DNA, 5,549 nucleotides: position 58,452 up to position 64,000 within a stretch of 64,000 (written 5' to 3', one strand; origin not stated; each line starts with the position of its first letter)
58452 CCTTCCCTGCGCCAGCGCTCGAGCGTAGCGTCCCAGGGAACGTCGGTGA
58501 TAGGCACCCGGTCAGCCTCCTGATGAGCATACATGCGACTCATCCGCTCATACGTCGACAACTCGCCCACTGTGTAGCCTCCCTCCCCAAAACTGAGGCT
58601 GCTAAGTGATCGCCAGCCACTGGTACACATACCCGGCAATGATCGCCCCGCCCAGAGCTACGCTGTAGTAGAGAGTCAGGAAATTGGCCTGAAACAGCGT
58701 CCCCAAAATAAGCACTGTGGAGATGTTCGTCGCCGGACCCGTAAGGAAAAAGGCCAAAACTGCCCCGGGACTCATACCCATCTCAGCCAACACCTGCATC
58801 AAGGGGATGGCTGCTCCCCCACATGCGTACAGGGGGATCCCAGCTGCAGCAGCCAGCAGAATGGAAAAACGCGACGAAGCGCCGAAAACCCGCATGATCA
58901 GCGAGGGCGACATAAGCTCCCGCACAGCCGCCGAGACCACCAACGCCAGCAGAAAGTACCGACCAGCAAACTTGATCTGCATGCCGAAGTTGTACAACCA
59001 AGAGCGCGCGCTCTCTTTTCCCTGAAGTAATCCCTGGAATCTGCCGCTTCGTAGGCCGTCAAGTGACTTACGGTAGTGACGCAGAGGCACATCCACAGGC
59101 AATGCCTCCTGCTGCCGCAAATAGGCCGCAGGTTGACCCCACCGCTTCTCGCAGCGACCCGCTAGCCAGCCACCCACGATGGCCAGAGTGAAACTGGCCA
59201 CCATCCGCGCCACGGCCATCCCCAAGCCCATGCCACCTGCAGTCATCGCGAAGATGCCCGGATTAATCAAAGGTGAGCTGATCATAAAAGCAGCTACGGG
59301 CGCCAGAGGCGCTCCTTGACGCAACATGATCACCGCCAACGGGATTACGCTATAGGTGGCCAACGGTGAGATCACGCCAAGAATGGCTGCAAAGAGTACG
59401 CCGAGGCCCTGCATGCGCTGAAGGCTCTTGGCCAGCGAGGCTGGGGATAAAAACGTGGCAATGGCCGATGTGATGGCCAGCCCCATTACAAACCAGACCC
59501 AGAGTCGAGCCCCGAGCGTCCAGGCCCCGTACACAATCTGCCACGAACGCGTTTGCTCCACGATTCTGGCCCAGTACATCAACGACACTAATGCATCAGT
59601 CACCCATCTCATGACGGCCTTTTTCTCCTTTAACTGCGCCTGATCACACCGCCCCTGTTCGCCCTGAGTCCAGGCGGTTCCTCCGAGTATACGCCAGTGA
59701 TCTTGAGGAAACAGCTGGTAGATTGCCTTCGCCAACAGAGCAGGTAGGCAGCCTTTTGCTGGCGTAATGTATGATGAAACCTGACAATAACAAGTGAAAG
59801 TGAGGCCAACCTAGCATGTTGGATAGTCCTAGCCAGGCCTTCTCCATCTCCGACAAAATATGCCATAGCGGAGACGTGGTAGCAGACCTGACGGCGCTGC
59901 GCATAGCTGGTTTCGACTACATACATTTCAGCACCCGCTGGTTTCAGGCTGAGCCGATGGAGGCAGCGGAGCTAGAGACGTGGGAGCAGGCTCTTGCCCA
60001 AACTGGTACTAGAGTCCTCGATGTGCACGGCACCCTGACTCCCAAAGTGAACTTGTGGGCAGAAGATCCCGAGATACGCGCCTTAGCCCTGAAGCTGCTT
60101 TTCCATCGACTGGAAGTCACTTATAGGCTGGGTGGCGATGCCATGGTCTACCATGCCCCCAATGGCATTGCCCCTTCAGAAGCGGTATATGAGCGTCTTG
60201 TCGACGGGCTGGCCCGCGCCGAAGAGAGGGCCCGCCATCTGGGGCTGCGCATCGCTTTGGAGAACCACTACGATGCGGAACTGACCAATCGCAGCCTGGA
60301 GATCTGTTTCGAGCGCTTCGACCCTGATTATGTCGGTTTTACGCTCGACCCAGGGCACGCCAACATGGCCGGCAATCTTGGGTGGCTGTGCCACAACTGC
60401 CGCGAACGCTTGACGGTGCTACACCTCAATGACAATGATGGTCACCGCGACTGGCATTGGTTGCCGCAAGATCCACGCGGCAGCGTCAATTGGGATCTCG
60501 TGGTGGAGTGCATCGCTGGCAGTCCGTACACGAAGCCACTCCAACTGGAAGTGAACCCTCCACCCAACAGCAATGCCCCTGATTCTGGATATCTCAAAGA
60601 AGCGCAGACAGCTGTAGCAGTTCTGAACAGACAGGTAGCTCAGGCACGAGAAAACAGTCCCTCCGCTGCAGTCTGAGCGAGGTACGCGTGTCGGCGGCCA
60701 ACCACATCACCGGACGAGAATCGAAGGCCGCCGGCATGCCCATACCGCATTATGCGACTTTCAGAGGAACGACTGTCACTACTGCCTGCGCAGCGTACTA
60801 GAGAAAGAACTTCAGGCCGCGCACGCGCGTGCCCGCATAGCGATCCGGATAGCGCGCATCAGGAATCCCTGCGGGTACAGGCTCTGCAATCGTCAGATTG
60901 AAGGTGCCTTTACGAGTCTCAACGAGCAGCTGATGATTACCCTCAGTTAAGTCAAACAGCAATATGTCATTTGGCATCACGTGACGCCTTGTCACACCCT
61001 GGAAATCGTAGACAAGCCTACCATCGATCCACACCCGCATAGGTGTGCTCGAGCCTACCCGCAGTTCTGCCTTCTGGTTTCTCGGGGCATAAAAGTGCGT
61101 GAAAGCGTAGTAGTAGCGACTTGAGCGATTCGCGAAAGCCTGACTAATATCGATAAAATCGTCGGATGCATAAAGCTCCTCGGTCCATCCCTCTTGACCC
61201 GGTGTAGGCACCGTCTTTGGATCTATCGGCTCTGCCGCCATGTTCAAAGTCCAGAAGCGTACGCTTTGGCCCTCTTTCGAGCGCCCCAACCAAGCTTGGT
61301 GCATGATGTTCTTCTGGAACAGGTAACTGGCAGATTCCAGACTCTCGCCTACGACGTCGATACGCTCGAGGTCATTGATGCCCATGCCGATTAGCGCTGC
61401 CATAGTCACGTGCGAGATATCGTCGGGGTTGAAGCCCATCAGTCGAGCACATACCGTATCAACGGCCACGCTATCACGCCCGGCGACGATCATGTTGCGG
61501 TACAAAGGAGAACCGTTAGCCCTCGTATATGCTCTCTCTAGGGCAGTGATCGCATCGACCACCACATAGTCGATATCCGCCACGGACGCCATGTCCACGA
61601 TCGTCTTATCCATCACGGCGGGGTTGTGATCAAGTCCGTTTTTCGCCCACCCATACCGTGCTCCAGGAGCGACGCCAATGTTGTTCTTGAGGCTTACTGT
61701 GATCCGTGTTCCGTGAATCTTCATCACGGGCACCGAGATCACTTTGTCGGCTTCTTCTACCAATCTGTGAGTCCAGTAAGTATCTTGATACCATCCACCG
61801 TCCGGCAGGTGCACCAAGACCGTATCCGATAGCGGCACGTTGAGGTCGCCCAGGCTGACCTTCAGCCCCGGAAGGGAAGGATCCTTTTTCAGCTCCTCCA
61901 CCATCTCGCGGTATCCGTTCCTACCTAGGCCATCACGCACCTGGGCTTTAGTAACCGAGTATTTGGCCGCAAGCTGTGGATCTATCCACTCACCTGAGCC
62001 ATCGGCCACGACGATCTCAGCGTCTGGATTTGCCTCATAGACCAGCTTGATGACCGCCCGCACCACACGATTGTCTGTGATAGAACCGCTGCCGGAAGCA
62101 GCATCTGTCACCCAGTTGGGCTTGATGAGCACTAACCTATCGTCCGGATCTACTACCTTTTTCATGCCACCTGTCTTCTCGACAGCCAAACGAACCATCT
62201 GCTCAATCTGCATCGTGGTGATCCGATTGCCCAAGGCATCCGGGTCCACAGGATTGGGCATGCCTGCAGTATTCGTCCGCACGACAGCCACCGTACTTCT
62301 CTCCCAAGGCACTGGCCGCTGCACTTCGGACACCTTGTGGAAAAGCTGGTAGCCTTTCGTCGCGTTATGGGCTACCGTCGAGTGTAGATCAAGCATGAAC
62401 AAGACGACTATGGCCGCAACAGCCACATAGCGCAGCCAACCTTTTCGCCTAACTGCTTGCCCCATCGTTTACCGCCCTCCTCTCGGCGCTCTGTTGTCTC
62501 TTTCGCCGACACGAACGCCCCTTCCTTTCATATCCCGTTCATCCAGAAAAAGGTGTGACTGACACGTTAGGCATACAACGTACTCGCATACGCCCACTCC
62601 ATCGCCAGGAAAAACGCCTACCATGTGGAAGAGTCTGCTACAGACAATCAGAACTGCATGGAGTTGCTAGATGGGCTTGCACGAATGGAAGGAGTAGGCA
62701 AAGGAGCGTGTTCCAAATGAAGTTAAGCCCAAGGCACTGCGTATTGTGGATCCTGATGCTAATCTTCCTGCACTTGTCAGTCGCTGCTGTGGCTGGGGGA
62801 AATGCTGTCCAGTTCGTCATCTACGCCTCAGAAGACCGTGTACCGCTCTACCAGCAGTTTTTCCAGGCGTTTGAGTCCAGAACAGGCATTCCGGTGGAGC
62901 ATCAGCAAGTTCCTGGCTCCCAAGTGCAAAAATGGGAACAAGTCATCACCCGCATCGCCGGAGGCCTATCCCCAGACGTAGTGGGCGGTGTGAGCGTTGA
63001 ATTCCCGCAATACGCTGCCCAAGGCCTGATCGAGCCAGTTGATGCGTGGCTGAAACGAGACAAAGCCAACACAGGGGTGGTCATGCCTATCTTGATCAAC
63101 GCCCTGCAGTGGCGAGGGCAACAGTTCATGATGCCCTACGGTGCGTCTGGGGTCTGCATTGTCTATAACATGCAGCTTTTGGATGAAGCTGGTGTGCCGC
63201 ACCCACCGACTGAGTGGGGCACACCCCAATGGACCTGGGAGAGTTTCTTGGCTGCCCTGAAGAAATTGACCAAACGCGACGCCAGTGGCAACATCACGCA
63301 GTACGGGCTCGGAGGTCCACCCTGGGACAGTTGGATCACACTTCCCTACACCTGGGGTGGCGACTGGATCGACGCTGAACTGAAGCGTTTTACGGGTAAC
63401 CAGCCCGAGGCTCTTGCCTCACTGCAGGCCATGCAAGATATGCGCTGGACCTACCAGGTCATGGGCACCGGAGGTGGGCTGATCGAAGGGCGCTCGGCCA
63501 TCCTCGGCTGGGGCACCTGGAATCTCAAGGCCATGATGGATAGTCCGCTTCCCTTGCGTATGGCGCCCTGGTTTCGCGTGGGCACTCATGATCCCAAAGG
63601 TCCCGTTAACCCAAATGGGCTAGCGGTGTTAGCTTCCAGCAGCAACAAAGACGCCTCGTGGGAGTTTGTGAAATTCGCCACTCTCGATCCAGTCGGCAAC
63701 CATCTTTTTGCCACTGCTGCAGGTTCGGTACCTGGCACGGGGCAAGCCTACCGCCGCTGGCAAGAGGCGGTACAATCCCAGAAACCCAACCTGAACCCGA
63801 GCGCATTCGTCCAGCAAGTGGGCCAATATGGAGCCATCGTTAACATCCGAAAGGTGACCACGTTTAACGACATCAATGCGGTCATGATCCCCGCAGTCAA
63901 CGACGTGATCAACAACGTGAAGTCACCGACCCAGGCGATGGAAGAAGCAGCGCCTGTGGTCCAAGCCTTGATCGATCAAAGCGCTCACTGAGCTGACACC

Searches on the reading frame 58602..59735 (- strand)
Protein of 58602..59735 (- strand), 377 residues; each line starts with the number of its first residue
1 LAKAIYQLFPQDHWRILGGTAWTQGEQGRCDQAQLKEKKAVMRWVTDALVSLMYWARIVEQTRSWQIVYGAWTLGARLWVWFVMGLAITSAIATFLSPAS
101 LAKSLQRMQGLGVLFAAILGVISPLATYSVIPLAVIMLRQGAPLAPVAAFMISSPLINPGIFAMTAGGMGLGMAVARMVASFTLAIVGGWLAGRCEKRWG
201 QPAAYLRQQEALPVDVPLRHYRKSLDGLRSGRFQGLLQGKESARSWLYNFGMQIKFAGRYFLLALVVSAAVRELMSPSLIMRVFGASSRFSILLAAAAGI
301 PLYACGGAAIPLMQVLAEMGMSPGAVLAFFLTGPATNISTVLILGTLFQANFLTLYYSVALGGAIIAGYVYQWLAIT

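Call 31: search_protein_families(library=pfam, proteins=[window:58602-59735:-])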
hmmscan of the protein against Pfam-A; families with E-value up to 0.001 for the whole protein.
window:58602-59735:- (377 aa): 1 family
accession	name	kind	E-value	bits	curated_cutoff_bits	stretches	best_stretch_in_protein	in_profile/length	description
PF03773.19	ArsP_1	-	7.8e-45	153.7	32.3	1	78-372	16-293/294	Predicted permease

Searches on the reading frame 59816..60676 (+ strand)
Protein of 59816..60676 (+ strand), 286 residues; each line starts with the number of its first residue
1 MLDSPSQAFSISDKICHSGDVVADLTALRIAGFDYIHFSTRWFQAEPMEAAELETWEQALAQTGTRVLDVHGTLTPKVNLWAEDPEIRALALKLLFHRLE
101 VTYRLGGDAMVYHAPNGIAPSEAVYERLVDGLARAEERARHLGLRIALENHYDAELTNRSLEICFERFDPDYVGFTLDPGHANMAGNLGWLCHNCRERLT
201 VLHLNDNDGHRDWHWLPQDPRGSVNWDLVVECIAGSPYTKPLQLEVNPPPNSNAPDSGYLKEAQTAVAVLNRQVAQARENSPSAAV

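Call 13: search_protein_families(library=pfam, proteins=[window:59816-60676:+])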
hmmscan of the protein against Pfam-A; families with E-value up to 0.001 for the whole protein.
window:59816-60676:+ (286 aa): 1 family
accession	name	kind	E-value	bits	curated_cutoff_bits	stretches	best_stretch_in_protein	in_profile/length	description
PF01261.30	AP_endonuc_2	-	4.2e-26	92.6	31.1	1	27-254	3-240/249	Xylose isomerase-like TIM barrel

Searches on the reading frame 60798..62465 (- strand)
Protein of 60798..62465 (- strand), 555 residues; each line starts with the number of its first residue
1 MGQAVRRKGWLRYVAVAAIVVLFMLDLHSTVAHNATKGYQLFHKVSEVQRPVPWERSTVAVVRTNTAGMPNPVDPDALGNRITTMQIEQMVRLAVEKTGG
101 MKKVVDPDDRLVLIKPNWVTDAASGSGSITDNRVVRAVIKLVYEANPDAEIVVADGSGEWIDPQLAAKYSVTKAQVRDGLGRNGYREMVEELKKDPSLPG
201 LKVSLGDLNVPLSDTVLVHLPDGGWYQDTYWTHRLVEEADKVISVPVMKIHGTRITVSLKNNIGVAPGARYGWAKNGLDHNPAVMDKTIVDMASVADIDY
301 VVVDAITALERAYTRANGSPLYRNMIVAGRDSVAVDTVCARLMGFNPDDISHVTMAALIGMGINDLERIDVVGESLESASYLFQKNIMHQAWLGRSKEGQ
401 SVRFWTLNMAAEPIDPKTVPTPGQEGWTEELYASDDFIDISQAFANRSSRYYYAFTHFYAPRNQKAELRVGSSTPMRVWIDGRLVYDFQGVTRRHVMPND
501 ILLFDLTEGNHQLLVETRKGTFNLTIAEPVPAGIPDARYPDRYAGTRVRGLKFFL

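Call 13: search_protein_families(library=pfam, proteins=[window:60798-62465:-])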
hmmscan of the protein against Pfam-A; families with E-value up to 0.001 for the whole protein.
window:60798-62465:- (555 aa): 1 family
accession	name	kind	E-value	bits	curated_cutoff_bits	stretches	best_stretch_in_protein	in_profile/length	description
PF04015.17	DUF362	-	2.5e-32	113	24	1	112-341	1-200/200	Domain of unknown function (DUF362)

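Call 35: find_encoding_contigs(protein=window:60798-62465:-, flank=10000, max_places=6)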
Protein window:60798-62465:- (555 aa): 4 contigs read that carry it; 4 places shown.
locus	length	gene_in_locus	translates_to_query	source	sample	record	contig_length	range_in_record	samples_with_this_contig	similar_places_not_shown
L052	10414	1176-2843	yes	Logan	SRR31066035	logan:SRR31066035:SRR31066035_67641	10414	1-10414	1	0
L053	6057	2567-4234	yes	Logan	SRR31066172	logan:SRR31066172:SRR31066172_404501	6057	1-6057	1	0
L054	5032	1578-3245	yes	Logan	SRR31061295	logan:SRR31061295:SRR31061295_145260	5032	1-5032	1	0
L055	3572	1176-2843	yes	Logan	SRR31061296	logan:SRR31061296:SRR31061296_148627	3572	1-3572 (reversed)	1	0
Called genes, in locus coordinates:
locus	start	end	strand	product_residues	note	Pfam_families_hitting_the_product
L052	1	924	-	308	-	?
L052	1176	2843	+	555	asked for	PF04015:DUF362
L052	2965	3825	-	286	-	PF01261:AP_endonuc_2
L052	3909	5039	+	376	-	PF03773:ArsP_1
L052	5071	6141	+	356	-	PF01208:URO-D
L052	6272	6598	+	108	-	-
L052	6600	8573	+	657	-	PF01496:V_ATPase_I (weak)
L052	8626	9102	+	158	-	PF00137:ATP-synt_C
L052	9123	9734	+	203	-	PF01991:vATP-synt_E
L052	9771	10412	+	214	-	?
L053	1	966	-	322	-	?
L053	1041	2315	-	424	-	PF01547:SBP_bac_1, PF13416:SBP_bac_8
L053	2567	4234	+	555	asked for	PF04015:DUF362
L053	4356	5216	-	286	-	PF01261:AP_endonuc_2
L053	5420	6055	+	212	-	?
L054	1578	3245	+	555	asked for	PF04015:DUF362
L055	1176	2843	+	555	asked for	PF04015:DUF362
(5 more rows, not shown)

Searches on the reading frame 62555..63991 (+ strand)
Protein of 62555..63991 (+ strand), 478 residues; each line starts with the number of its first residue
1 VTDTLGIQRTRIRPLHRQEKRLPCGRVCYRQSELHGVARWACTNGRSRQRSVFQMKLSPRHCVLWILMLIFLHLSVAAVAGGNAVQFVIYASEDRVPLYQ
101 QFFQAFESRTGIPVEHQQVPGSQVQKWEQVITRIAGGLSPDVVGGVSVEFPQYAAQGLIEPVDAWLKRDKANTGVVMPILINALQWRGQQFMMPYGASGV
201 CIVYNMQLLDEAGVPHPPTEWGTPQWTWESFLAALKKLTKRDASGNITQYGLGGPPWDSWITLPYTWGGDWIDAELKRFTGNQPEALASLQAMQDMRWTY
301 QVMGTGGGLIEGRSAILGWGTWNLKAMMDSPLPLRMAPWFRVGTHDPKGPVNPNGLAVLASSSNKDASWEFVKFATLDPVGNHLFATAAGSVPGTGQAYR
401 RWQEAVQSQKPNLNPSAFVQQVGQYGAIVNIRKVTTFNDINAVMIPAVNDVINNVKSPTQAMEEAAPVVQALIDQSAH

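Call 31: search_protein_families(library=pfam, proteins=[window:62555-63991:+])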
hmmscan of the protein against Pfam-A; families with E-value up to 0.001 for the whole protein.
window:62555-63991:+ (478 aa): 2 families
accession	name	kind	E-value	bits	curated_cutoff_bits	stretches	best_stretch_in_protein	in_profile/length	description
PF01547.30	SBP_bac_1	-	5.9e-31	109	26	1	98-378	9-303/307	Bacterial extracellular solute-binding protein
PF13416.11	SBP_bac_8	-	2.3e-24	87.1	27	1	102-400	2-267/279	Bacterial extracellular solute-binding protein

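Call 58: find_encoding_contigs(protein=window:62717-63991:+, flank=10000, max_places=5)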
Protein window:62717-63991:+ (424 aa): no gene with exactly this product is on record in the collection.
